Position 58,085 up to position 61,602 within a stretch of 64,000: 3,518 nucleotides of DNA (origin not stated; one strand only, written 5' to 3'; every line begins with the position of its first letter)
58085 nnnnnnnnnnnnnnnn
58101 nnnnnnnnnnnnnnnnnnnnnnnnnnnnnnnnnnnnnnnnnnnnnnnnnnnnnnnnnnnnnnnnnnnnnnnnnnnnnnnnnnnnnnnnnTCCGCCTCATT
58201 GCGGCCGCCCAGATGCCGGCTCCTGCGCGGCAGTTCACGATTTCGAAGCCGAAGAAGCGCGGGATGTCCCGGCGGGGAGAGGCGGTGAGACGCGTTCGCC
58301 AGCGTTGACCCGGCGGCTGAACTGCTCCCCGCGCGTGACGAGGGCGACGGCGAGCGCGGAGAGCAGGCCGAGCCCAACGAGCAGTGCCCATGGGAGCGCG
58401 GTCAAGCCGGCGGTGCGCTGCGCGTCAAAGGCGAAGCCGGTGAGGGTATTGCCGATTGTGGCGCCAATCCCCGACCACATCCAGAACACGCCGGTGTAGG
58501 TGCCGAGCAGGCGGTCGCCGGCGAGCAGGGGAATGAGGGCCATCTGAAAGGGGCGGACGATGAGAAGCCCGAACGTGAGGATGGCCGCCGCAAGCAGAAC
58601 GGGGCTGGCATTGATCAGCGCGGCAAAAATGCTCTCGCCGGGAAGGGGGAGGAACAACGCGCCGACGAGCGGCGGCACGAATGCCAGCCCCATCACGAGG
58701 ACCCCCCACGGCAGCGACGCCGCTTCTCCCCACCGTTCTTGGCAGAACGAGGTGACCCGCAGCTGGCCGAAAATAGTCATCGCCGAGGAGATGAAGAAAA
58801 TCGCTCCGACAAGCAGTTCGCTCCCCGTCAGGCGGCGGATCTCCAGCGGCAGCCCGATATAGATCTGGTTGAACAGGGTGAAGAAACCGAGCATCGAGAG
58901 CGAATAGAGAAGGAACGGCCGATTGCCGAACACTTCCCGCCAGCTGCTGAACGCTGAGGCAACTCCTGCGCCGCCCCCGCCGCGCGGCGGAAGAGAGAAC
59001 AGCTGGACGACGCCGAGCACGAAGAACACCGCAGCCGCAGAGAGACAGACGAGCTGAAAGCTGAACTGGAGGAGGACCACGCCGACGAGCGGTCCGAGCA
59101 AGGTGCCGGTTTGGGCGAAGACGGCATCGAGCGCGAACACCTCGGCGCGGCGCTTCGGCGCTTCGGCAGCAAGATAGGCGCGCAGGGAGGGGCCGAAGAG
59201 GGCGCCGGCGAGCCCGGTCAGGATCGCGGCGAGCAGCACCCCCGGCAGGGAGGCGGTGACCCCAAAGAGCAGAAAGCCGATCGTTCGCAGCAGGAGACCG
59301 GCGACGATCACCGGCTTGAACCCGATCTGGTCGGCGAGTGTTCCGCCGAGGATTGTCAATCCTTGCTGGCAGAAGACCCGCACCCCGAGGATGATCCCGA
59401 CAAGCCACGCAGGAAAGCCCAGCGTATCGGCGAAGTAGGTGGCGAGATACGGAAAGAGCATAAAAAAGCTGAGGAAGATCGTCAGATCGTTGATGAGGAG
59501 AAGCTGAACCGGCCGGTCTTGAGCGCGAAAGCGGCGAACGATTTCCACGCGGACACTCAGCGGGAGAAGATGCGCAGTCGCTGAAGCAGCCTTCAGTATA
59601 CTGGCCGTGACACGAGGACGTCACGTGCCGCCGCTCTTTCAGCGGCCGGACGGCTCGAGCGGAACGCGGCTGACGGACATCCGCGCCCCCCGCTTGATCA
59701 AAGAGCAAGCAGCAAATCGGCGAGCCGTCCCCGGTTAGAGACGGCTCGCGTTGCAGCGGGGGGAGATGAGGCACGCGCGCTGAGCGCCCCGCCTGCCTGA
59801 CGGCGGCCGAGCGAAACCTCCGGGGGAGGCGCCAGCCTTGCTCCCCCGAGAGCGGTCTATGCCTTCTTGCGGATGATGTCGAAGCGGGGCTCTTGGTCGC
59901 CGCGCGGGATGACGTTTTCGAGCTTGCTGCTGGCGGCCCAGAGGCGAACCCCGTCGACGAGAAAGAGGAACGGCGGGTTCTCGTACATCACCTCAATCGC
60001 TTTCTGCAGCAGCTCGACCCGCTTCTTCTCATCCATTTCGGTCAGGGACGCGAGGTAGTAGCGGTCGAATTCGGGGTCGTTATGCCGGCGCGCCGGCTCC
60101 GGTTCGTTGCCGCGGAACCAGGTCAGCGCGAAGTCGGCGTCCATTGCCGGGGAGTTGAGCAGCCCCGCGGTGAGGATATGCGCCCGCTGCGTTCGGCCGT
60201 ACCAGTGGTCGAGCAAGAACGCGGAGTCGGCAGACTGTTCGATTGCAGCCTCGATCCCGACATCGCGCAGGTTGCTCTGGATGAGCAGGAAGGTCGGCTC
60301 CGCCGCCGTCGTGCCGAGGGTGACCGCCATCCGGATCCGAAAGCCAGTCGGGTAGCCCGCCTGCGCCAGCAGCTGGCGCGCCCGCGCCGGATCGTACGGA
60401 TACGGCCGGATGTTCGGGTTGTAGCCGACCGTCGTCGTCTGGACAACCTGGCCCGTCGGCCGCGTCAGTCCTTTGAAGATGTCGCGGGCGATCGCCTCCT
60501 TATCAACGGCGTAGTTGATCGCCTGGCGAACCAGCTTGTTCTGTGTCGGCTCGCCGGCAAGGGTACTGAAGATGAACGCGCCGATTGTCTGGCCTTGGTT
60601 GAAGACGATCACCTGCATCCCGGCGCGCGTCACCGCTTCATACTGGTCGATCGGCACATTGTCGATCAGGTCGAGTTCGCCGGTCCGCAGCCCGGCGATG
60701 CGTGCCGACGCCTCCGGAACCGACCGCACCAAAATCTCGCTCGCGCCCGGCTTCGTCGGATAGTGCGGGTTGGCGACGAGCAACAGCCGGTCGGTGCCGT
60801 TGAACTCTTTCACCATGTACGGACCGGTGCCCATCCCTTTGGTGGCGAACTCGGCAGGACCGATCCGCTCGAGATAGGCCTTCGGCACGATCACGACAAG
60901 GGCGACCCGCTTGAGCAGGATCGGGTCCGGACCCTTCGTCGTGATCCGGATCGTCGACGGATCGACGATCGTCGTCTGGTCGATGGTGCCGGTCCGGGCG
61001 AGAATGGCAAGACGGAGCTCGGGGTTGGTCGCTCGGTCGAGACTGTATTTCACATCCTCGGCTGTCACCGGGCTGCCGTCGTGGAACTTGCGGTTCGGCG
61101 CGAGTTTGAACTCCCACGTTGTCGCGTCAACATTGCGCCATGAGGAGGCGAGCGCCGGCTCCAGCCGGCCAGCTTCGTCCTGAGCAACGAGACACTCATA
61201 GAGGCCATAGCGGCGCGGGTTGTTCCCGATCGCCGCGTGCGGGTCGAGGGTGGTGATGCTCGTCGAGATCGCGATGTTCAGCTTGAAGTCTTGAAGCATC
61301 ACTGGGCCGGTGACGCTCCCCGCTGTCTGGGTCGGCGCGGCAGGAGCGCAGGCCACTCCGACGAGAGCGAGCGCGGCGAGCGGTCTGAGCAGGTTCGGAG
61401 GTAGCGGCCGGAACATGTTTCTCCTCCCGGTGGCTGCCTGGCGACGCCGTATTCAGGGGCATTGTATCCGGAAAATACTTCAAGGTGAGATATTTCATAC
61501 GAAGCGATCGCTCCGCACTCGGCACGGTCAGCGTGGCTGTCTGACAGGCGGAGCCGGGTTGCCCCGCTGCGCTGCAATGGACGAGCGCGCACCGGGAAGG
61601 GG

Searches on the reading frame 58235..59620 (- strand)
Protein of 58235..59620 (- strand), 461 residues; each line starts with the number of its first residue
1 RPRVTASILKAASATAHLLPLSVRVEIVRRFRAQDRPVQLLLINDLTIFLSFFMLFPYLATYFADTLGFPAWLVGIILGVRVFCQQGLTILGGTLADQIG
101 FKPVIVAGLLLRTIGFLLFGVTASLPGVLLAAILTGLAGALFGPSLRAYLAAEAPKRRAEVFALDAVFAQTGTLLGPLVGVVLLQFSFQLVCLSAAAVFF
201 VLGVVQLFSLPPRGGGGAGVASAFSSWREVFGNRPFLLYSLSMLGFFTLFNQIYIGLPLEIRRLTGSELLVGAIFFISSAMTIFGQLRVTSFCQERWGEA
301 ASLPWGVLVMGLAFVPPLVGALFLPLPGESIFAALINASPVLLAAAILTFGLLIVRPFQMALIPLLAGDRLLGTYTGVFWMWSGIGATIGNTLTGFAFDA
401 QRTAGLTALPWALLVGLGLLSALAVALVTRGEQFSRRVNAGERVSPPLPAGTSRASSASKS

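Call 13: search_protein_families(library=pfam, proteins=[window:58235-59620:-], max_evalue=0.001)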
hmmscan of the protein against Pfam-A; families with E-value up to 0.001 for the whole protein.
window:58235-59620:- (461 aa): 2 families
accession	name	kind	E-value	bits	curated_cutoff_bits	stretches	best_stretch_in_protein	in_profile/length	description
PF07690.21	MFS_1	-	1.7e-29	103.3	33.4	1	46-390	6-346/347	Major Facilitator Superfamily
PF12832.13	MFS_1_like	-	0.00032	20.3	25.2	1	48-183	224-361/373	MFS_1 like family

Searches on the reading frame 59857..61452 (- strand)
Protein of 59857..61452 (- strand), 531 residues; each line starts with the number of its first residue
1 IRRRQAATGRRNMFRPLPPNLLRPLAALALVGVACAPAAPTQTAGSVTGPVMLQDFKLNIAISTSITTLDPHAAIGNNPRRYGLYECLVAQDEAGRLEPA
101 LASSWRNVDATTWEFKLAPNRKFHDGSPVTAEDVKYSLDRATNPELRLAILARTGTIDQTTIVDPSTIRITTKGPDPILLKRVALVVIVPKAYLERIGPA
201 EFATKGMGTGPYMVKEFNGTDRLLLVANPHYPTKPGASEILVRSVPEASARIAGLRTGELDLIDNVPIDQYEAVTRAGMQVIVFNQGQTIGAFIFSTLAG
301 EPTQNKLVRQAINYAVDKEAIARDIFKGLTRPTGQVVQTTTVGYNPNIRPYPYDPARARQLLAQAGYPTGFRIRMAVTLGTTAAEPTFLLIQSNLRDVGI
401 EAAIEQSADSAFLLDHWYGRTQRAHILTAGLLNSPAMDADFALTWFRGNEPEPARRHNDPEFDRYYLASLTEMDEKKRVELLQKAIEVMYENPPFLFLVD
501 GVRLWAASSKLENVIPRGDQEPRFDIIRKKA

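Call 13: search_protein_families(library=pfam, proteins=[window:59857-61452:-], max_evalue=0.001)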
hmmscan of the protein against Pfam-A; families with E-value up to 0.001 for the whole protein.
window:59857-61452:- (531 aa): 1 family
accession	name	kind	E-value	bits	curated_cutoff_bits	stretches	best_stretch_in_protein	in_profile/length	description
PF00496.27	SBP_bac_5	-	5.7e-75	253.2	32.4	1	97-446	2-360/368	Bacterial extracellular solute-binding proteins, family 5 Middle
